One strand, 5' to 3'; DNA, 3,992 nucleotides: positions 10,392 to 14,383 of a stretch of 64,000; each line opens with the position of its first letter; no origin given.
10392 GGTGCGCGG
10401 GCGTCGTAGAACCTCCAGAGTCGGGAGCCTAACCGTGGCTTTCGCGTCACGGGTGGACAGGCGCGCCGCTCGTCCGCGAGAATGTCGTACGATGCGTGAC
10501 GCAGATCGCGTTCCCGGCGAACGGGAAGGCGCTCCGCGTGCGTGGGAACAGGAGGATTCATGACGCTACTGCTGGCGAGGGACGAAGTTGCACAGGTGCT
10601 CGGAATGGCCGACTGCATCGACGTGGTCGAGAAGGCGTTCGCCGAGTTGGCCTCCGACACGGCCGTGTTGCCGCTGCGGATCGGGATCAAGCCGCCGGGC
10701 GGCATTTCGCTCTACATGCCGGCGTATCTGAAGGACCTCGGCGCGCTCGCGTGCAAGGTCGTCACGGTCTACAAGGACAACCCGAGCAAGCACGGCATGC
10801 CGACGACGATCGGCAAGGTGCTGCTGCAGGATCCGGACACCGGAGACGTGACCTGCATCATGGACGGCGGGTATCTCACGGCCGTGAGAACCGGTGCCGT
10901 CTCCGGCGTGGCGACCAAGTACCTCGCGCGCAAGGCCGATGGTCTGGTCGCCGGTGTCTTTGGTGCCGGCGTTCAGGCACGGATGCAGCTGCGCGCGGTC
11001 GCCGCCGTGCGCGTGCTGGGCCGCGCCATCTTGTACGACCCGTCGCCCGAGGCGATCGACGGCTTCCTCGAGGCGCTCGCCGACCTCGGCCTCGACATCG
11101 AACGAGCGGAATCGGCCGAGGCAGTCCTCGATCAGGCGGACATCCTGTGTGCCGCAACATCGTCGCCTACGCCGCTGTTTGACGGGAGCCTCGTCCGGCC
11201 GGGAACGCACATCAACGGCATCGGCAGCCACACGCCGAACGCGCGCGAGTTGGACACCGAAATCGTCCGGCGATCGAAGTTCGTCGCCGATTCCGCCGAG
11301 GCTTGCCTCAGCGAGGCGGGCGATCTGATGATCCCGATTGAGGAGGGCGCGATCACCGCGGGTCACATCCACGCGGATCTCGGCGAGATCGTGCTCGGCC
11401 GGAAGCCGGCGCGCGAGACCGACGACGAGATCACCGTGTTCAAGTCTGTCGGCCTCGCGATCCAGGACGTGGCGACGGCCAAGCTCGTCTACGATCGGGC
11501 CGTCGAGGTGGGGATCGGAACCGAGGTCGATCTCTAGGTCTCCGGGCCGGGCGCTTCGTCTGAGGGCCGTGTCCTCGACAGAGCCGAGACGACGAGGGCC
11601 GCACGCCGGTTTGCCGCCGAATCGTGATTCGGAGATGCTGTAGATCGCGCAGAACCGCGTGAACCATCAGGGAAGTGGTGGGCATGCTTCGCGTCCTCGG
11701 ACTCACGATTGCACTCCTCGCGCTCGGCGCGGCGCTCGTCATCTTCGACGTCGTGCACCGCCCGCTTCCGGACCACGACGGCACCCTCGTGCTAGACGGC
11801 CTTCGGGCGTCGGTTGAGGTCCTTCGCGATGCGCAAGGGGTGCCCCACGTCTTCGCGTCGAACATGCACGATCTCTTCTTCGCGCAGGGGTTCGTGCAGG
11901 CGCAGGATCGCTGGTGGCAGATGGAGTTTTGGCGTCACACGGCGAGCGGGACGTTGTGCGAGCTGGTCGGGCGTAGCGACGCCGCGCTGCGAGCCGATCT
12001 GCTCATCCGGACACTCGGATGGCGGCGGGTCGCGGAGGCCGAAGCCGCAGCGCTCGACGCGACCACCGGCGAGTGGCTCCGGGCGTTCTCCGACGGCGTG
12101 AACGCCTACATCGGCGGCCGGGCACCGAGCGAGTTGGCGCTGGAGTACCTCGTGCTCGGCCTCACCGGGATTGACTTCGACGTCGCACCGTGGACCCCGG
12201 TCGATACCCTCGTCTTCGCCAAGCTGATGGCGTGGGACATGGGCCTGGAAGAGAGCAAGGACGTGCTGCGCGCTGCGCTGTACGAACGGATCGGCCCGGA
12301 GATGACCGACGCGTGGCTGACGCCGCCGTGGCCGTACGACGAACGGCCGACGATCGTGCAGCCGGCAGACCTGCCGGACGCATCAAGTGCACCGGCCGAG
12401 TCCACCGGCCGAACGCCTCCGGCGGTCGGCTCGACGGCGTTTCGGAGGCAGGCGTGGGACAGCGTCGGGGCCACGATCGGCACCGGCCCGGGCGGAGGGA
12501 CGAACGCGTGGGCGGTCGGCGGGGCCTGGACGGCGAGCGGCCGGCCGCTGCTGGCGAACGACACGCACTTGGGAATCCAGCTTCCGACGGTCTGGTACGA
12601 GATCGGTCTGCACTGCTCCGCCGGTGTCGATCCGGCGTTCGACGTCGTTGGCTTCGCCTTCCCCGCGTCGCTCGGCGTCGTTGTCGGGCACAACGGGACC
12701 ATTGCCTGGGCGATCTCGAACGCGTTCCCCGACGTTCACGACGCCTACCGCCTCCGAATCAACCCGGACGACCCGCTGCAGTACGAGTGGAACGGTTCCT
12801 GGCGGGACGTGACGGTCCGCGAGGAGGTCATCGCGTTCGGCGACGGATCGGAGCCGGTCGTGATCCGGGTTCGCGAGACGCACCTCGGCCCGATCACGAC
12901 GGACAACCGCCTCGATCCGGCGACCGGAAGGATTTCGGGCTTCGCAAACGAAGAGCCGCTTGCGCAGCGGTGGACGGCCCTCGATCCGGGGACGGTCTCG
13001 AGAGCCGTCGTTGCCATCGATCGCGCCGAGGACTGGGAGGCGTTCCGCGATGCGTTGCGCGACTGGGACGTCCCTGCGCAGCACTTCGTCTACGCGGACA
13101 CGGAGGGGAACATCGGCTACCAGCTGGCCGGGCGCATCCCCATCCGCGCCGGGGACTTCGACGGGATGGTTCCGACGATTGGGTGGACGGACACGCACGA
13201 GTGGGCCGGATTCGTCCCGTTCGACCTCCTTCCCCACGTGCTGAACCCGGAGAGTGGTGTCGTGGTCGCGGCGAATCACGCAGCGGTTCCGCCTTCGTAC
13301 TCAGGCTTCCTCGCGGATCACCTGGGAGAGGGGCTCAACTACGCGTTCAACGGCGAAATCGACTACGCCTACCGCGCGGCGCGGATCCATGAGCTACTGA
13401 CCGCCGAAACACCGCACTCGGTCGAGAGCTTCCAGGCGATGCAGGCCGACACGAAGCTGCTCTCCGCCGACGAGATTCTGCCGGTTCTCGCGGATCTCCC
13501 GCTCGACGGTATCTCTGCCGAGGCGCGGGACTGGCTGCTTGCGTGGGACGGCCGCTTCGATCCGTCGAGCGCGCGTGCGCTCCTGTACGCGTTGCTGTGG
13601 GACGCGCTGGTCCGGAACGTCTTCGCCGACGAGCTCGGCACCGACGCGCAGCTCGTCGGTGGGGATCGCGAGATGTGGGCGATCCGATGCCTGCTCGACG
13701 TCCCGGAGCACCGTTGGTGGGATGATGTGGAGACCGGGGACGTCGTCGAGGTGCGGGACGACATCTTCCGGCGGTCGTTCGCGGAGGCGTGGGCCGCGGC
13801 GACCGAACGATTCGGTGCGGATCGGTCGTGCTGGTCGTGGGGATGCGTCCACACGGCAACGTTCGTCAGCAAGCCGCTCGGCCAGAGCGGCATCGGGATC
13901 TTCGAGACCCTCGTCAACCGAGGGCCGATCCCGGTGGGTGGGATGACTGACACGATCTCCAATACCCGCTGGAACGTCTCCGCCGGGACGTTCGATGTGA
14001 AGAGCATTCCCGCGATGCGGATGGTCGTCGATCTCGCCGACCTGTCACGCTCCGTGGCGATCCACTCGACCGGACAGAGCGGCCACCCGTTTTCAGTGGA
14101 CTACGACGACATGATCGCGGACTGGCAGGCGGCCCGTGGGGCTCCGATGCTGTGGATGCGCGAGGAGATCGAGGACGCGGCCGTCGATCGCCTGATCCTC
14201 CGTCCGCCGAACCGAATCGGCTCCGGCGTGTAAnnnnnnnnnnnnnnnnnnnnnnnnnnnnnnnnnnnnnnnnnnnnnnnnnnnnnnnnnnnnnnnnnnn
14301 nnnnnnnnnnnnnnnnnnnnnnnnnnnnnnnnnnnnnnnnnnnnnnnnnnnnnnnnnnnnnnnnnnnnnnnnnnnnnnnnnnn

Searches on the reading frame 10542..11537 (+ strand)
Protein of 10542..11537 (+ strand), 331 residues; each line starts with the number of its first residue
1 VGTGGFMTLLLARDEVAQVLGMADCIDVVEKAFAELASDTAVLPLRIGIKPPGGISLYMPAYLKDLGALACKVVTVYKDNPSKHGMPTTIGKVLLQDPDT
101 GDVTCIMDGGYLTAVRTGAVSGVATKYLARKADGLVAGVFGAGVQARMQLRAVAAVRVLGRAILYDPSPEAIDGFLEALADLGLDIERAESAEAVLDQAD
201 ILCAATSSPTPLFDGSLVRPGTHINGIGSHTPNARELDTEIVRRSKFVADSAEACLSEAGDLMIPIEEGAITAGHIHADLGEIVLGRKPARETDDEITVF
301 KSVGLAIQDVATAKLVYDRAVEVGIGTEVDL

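Call 7: search_protein_families(library=pfam, proteins=[window:10542-11537:+])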
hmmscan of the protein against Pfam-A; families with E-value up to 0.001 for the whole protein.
window:10542-11537:+ (331 aa): 1 family
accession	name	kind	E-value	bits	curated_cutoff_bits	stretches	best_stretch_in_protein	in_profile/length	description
PF02423.21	OCD_Mu_crystall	-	1.4e-73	248.1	24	1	9-322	4-312/314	Ornithine cyclodeaminase/mu-crystallin family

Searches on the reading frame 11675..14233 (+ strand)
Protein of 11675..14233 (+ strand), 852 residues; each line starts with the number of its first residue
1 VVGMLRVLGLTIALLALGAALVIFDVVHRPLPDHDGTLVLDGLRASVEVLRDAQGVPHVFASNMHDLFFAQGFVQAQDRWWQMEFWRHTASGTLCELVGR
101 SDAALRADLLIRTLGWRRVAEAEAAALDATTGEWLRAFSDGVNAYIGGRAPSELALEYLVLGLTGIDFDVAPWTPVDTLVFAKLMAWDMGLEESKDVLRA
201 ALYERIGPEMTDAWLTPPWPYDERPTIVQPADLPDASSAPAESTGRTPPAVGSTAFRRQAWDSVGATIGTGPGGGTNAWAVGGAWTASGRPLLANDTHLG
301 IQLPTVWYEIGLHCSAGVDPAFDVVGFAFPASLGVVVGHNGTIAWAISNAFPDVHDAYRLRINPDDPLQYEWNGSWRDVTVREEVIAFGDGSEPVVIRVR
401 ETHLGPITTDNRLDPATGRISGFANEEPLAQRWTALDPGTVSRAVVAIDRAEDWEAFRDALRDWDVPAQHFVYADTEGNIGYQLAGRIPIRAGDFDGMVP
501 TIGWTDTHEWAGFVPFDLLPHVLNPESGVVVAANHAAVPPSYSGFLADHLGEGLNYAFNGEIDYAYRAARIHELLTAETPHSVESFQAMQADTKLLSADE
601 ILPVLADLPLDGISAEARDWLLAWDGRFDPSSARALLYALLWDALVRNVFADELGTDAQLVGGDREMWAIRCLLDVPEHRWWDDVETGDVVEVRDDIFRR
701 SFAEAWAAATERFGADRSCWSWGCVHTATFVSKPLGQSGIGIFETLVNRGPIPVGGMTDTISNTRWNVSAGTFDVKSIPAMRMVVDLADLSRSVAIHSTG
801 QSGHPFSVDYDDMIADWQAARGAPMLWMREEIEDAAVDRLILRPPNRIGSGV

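Call 8: search_protein_families(library=pfam, proteins=[window:11675-14233:+])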
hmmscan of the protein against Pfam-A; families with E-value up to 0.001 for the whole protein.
window:11675-14233:+ (852 aa): 1 family
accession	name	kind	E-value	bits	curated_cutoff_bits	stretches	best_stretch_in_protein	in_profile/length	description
PF01804.23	Penicil_amidase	-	5.5e-209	697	21.3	1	46-833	1-674/675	Penicillin amidase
